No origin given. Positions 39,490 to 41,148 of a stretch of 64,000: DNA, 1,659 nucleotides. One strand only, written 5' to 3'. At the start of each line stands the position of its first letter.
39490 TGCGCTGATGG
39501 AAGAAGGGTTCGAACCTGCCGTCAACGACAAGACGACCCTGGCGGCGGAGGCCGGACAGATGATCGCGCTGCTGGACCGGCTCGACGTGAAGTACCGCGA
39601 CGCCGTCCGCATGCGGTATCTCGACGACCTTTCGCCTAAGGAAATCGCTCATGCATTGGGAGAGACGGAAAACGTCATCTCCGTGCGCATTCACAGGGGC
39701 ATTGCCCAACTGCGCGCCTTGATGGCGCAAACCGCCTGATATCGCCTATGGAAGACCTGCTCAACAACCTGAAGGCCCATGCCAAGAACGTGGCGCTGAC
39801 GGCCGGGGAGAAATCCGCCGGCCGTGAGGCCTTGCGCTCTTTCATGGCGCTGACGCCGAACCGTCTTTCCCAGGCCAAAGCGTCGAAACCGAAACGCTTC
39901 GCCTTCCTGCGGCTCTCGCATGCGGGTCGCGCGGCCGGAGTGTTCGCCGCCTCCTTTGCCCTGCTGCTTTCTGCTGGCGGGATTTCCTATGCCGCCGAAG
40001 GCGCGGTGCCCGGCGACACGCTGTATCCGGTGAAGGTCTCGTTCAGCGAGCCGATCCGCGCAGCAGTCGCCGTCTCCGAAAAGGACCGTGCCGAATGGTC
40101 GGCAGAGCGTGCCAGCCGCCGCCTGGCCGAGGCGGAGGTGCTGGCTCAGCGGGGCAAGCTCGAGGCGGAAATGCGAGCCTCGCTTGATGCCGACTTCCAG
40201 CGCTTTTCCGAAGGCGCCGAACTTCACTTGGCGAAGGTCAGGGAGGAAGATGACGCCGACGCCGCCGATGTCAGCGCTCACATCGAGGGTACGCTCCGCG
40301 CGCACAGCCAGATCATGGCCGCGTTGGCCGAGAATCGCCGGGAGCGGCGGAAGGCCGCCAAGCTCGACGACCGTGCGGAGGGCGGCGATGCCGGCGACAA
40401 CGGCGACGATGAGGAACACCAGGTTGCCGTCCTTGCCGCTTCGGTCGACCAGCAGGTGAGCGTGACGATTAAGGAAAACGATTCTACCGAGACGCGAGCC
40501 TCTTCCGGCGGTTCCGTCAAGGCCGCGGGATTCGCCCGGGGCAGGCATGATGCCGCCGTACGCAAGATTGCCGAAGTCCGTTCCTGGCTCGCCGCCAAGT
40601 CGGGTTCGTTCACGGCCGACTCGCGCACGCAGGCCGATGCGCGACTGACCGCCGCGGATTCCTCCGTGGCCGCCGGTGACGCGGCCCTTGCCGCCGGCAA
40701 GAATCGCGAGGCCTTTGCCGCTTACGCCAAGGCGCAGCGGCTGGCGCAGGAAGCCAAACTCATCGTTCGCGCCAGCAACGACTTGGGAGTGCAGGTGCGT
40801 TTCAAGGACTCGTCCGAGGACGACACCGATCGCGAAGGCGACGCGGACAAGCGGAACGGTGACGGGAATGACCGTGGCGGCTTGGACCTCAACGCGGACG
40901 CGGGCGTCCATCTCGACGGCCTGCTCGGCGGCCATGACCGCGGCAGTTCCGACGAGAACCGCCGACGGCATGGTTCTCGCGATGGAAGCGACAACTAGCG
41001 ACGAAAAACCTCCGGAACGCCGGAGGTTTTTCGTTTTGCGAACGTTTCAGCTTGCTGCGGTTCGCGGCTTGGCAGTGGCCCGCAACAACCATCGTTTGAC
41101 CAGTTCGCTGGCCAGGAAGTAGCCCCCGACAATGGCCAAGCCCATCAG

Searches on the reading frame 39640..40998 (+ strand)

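Call 9: search_protein_families(library=pfam, proteins=[window:39640-40998:+], max_evalue=0.001)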
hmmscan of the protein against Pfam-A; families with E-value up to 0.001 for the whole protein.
window:39640-40998:+ (452 aa): 1 family
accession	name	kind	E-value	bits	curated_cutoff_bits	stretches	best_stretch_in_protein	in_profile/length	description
PF18915.5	DUF5667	-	4.6e-10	40.2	27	1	121-204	1-82/99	Domain of unknown function (DUF5667)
